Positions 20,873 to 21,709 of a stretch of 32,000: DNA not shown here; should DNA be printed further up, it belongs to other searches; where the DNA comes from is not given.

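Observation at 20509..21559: AT-rich overlapping two-gene operon whose second protein carries a canonical HEPN R-N-x3-H motif: candidate uncharacterised toxin/abortive-infection pair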

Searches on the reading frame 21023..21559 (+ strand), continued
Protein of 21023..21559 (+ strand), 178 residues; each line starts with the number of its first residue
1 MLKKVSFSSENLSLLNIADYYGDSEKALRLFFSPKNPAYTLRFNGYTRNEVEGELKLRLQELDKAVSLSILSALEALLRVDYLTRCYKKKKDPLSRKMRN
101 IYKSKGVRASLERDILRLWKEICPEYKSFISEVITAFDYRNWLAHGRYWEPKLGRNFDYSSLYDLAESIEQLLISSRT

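Call 43: search_protein_representatives(alignment_id=A1)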
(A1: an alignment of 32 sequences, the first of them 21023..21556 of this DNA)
Query: 32 sequences, 178 profile positions. Proteins with E-value up to 0.001 (for the whole library): 1248; up to 1e-10: 978; up to 1e-30: 363. The best 150 are listed.
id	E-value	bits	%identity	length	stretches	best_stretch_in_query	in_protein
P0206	1.8e-67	243.1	-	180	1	1-176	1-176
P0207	3.4e-66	238.9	-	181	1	1-176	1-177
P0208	2.8e-65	235.9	-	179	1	1-176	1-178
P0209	7.0e-65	234.6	-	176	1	1-175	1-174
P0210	1.3e-64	233.8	-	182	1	3-176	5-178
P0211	2.6e-64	232.7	-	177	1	1-176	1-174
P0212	4.7e-62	225.4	-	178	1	1-175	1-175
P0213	5.6e-62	225.1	-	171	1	1-173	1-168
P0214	1.3e-61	224.0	-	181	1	3-175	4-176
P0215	1.3e-61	223.9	-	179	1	1-175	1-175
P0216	1.5e-61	223.8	-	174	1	1-175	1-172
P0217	4.3e-60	219.0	-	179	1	5-177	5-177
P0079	6.5e-60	218.4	-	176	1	1-175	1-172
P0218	2.3e-59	216.6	-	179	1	11-175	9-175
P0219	2.7e-59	216.4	-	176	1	1-175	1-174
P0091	4.8e-55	202.6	-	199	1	5-176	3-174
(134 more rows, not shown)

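Call 44: search_dna_similar(query=window:21023-21556:+, collection=plasmids, mode=protein, max_evalue=0.001, max_rows=25)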
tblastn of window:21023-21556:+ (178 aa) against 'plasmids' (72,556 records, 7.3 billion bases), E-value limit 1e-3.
Records with a match: 18; places in all: 19; records where one place covers at least 80% of the query: 18.
Best place of each record, by identity: <60% 18.
By first word of the organism name: Klebsiella 17; Raoultella 1.
By predicted mobility (MOB-suite, as given by PLSDB): non-mobilizable 18.
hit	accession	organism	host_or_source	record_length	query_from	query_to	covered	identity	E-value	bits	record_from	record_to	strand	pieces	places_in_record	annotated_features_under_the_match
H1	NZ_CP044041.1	Klebsiella pneumoniae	Homo sapiens,clinical isolate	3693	25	169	81%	39.5%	4e-17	85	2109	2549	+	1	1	hypothetical protein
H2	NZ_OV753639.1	Klebsiella quasipneumoniae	-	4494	25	169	81%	39.5%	4e-17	85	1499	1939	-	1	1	hypothetical protein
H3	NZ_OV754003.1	Klebsiella quasipneumoniae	-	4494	25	169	81%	39.5%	4e-17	85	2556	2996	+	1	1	hypothetical protein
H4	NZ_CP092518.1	Klebsiella quasipneumoniae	Homo sapiens,HVS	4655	25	169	81%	39.5%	4e-17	85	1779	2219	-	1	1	hypothetical protein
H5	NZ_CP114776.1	Raoultella planticola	Homo sapiens,cell ...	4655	25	169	81%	39.5%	4e-17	85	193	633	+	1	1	hypothetical protein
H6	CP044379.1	Klebsiella pneumoniae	Homo sapiens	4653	25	169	81%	39.5%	4e-17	85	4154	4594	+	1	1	hypothetical protein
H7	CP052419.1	Klebsiella pneumoniae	Homo sapiens,blood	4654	25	169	81%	39.5%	4e-17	85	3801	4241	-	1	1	hypothetical protein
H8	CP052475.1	Klebsiella pneumoniae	Homo sapiens,blood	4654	25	169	81%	39.5%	4e-17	85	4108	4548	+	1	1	hypothetical protein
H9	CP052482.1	Klebsiella pneumoniae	Homo sapiens,blood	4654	25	169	81%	39.5%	4e-17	85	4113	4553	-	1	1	hypothetical protein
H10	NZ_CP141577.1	Klebsiella pneumoniae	Homo sapiens,pure culture,Pus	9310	25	169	81%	39.5%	4e-17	85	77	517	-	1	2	hypothetical protein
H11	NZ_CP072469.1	Klebsiella quasipneumoniae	Homo sapiens,blood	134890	25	169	81%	39.5%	5e-17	85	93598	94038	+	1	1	hypothetical protein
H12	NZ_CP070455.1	Klebsiella quasipneumoniae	Homo sapiens,blood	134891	25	169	81%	39.5%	5e-17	85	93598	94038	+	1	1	hypothetical protein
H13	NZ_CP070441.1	Klebsiella quasipneumoniae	Homosapiens,blood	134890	25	169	81%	39.5%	5e-17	85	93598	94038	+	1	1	hypothetical protein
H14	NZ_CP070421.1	Klebsiella quasipneumoniae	Homo sapiens,blood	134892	25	169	81%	39.5%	5e-17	85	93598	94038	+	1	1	hypothetical protein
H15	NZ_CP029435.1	Klebsiella quasipneumoniae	Homo sapiens,Peri-rectal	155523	25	169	81%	39.5%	5e-17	85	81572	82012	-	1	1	hypothetical protein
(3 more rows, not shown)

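Call 45: search_dna_similar(query=window:21023-21556:+, collection=phages, mode=protein, max_evalue=0.001, max_rows=15)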
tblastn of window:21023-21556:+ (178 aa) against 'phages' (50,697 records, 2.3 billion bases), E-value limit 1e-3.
No match.

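Call 47: get_annotated_region(hit=H11, flank=8000)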
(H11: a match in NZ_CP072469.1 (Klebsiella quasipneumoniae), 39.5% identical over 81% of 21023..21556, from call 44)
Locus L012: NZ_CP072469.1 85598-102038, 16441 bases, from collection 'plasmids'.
description: Klebsiella quasipneumoniae strain B6885 plasmid p1B6885, complete sequence
organism: Klebsiella quasipneumoniae (NCBI taxid 1463165)
taxonomy: Bacteria; Pseudomonadota; Gammaproteobacteria; Enterobacterales; Enterobacteriaceae; Klebsiella; Klebsiella quasipneumoniae
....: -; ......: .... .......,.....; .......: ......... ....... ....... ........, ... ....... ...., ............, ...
typing (MOB-suite, as given by PLSDB): non-mobilizable; replicon IncFIB
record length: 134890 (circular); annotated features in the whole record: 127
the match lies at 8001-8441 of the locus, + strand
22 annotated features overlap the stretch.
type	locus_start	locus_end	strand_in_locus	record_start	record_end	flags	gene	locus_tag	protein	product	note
CDS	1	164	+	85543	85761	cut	ccdA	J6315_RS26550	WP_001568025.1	type II toxin-antitoxin system antitoxin CcdA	-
CDS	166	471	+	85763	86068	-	ccdB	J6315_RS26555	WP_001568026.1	type II toxin-antitoxin system toxin CcdB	-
CDS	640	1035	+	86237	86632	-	-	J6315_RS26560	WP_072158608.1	hypothetical protein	-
CDS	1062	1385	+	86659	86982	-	-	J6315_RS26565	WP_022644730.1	hypothetical protein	-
CDS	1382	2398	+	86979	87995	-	-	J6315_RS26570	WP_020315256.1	hypothetical protein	-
CDS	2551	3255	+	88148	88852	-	-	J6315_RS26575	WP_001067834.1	IS6-like element IS26 family transposase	GO:0006313 - DNA transposition [Evidence IEA]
CDS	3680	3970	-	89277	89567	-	-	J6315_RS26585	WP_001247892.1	nucleotidyltransferase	-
CDS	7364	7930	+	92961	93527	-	-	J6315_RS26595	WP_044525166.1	hypothetical protein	-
CDS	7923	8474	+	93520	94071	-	-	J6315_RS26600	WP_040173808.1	hypothetical protein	-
CDS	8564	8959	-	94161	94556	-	-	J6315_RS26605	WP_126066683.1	hypothetical protein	-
CDS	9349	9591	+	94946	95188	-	-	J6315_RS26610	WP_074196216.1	hypothetical protein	-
CDS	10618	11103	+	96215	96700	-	-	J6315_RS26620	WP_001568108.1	transglycosylase SLT domain-containing protein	-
CDS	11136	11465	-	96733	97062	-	-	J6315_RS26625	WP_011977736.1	DUF5983 family protein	-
CDS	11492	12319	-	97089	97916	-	-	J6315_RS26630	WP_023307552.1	DUF932 domain-containing protein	-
CDS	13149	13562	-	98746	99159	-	-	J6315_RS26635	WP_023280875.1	transcriptional regulator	-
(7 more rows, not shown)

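Call 51: find_related_loci(query=A1, collection=genome_contigs, flank=8000)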
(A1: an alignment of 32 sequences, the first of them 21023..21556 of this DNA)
Query A1 (178 aa) in genome_contigs; peptide patterns used: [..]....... (x = any residue, [..] = any of these).
385 stretches matched a pattern; 348 encode a relative of the query (tblastn E <= 1e-3); the best 80 are kept; 80 distinct loci.
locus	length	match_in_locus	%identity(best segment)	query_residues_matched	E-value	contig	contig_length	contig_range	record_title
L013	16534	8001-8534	83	1-178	8e-91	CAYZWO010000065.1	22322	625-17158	MAG TPA_asm: uncultured bacterium isolate binchicken_co209_185 genome assembly, contig: NODE_2008_length_22322_cov_5.073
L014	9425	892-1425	77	1-178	5e-88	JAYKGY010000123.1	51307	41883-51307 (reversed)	MAG: Snowella sp. isolate 1321072 NODE_46010552, whole genome shotgun sequence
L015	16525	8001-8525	66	1-175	5e-70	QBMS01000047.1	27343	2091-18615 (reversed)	MAG: Snowella sp. isolate ULC335bin1 scaffold47_size27343, whole genome shotgun sequence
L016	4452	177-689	68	1-173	3e-65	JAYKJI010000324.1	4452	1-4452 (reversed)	MAG: Snowella sp. isolate 881055 NODE_39455121, whole genome shotgun sequence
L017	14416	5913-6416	51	1-168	4e-55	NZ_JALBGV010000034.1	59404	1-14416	Neorhizobium sp. SHOUNA12A NODE_34_length_59404_cov_36.863542_pilon, whole genome shotgun sequence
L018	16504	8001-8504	50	2-169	8e-54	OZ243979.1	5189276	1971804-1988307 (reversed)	MAG: uncultured Candidatus Binatia bacterium isolate 1ea5a42d-c5b0-4d9d-a207-f079449ea76f genome assembly, chromosome: 1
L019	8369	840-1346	49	1-169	5e-53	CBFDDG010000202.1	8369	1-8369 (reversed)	MAG TPA_asm: uncultured Phycisphaerae bacterium isolate SRR26215681_binner23_Refined_61 genome assembly, contig: ERZ2507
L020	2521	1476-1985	48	1-169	5e-51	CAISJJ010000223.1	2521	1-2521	MAG: uncultured Bacteroidales bacterium isolate Ja1_bin-1976 genome assembly, contig: bin-1976:223/547, whole genome sho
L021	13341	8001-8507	49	1-169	8e-51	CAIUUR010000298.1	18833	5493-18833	MAG: uncultured Geobacteraceae bacterium isolate VK3_bin-0517 genome assembly, contig: bin-0517:298/568, whole genome sh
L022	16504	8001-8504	47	2-169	3e-50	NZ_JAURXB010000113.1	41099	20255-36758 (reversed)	MAG: Bradyrhizobium sp. isolate E10_concoct.bin.67 E10_k141_105659, whole genome shotgun sequence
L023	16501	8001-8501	47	2-169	3e-50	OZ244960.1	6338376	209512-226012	MAG: Candidatus Latescibacterota bacterium isolate 84ceb019-2832-410a-8319-f59b3e32517b genome assembly, chromosome: 1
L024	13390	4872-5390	47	1-173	3e-50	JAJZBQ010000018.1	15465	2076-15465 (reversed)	MAG: Proteobacteria bacterium isolate JA1.bin11 NODE_2896_length_15465_cov_547.745990, whole genome shotgun sequence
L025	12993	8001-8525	49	1-173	5e-50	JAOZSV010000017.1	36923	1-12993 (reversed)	MAG: Thiotrichaceae bacterium isolate GMC7.concoct.148 GMC7_176_length_36923_cov_1205.097022, whole genome shotgun seque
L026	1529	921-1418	52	1-166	3e-51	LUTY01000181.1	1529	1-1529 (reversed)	Candidatus Thiomargarita nelsonii strain THI036 THI1172, whole genome shotgun sequence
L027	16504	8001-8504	52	1-166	2e-49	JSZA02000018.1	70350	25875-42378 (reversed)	Candidatus Thiomargarita nelsonii isolate Hydrate Ridge NODE_111_length_70350_cov_113.442_ID_221, whole genome shotgun s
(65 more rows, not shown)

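Call 57: search_protein_families(library=pfam, alignment_id=A4, max_evalue=0.00001)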
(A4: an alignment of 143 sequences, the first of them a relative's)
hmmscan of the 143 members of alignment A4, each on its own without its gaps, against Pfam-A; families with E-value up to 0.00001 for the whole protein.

A. member 1, L013:7066-7416:+ (117 aa): 1 family
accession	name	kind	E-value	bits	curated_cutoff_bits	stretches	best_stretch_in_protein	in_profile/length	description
PF01934.22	HepT-like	-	1.8e-25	89.4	23.5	1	14-109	1-119/120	Ribonuclease HepT-like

B. families by the number of members that match (of 143 scanned): 149 families (the first 25 are shown)
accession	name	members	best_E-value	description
PF13378.12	MR_MLE_C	5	3e-45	Enolase C-terminal domain-like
PF13145.12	Rotamase_2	5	1.1e-15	PPIC-type PPIASE domain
PF00639.27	Rotamase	5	2.1e-13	PPIC-type PPIASE domain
PF02746.21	MR_MLE_N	5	2e-11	Mandelate racemase / muconate lactonizing enzyme, N-terminal domain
PF13616.12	Rotamase_3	5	2.9e-11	PPIC-type PPIASE domain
PF07992.20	Pyr_redox_2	4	5.8e-52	Pyridine nucleotide-disulphide oxidoreductase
PF00070.33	Pyr_redox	4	3.8e-17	Pyridine nucleotide-disulphide oxidoreductase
PF01926.29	MMR_HSR1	3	5.3e-22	50S ribosome-binding GTPase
PF13738.12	Pyr_redox_3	3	3e-21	Pyridine nucleotide-disulphide oxidoreductase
PF12831.13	FAD_oxidored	3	5.3e-07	FAD dependent oxidoreductase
PF00749.27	tRNA-synt_1c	2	5.9e-105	tRNA synthetases class I (E and Q), catalytic domain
PF00501.34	AMP-binding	2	1.6e-81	AMP-binding enzyme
PF24947.1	PGM1_C_vert_fung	2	1.8e-47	Phosphoglucomutase-1, C-terminal domain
PF12796.13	Ank_2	2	3.6e-42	Ankyrin repeats (3 copies)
PF00023.36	Ank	2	4.8e-40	Ankyrin repeat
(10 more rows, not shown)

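Call 58: search_protein_families(library=padloc, alignment_id=A4, max_evalue=0.00001)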
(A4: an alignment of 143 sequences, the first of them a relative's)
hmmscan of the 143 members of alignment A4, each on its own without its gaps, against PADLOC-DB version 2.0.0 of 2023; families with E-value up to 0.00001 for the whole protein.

A. member 1, L013:7066-7416:+ (117 aa): 0 families

B. families by the number of members that match (of 143 scanned): 81 families (the first 25 are shown)
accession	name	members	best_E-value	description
PDLC04783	PDC-M72A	2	9.5e-31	-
PDLC04140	mad8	2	5.6e-10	mads_8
PDLC02908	Ankyrin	2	1.1e-09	-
PDLC04790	PDC-S01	1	3.9e-108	-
PDLC04658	PDC-M45C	1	3.6e-71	-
PDLC03841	LeoBC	1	4.7e-70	-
PDLC01472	PD_DExK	1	8.2e-50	"CAS-I,CAS-II,CAS-III,CAS-IV,CAS-V,CAS-VI; associated"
PDLC04789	PDC-S01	1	5.6e-49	-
PDLC04138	mad6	1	4.7e-44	mads_6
PDLC04042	PD-T4-6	1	5.5e-44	-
PDLC04060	PD-T4-6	1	4.6e-43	-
PDLC03842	LeoB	1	5e-41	-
PDLC00013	DruE1|DruE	1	4.4e-38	SNF2 family N-terminal domain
PDLC04045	PD-T4-6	1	3.7e-36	-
PDLC04047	PD-T4-6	1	6.2e-36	-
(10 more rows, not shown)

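Call 60: search_solved_structures(query=L013:7066-7416:+, max_evalue=0.001, show_alignments=5)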
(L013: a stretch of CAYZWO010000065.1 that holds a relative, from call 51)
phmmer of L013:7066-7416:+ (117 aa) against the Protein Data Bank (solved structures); distinct sequences matched with E-value up to 0.001: 0.

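Call 70: find_related_loci(query=A1, collection=viral_contigs, flank=8000)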
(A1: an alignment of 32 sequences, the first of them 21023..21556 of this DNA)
Query A1 (178 aa) in viral_contigs; peptide patterns used: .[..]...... (x = any residue, [..] = any of these).
22 stretches matched a pattern; 10 encode a relative of the query (tblastn E <= 1e-3); 10 distinct loci.
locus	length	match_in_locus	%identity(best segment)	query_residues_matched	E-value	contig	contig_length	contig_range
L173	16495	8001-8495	45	1-168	8e-44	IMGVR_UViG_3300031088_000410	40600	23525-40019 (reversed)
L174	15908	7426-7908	46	4-167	2e-43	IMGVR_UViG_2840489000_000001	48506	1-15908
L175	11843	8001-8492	40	1-167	3e-42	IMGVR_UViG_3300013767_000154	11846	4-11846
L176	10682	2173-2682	42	1-170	4e-42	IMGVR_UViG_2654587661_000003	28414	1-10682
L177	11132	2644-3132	44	1-166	6e-39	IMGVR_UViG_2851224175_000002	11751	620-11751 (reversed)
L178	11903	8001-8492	42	5-169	4e-36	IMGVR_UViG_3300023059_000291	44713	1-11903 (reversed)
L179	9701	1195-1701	38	2-168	1e-35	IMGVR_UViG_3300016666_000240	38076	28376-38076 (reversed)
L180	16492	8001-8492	42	5-169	1e-34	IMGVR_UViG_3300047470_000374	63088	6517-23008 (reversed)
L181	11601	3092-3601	37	2-170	4e-33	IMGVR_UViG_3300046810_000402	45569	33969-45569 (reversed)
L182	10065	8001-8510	39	5-169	1e-30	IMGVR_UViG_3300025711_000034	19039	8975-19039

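Call 77: search_protein_families(library=phrogs, proteins=[window:21023-21556:+], max_evalue=0.1)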
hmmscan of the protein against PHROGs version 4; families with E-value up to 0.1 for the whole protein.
window:21023-21556:+ (178 aa): 1 family
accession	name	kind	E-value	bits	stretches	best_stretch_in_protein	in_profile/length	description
phrog_3846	-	unknown function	0.091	13.1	0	138-173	178-213/234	-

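Call 97: search_protein_families(library=pfam, alignment_id=A6, max_evalue=10)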
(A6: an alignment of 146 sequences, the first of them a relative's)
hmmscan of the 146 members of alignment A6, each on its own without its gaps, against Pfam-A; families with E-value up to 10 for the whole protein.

A. member 1, P0206 (180 aa): 0 families

B. families by the number of members that match (of 146 scanned): 106 families (the first 25 are shown)
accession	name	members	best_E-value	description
PF18735.6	HEPN_RiboL-PSP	12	0.00039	RiboL-PSP-HEPN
PF18737.6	HEPN_MAE_28990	3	0.00011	MAE_28990/MAE_18760-like HEPN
PF15416.12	DUF4623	3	0.075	Domain of unknown function (DUF4623)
PF14943.11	MRP-S26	2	0.031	Mitochondrial ribosome subunit S26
PF04303.18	PrpF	2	0.059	PrpF protein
PF04363.17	DUF496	2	0.071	Protein of unknown function (DUF496)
PF17618.7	SL4P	2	0.85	Uncharacterized Strongylid L4 protein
PF10407.14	Cytokin_check_N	1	0.00084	Cdc14 phosphatase binding protein N-terminus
PF11272.13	DUF3072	1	0.00085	Protein of unknown function (DUF3072)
PF15545.11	Ntox8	1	0.0052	Bacterial toxin 8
PF07742.17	BTG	1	0.0059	BTG family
PF13700.11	DUF4158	1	0.0065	Domain of unknown function (DUF4158)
PF15177.11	IL28A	1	0.0068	Interleukin-28A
PF20781.2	TssR_C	1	0.0088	TssR C-terminal domain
PF07084.17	Spot_14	1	0.012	Thyroid hormone-inducible hepatic protein Spot 14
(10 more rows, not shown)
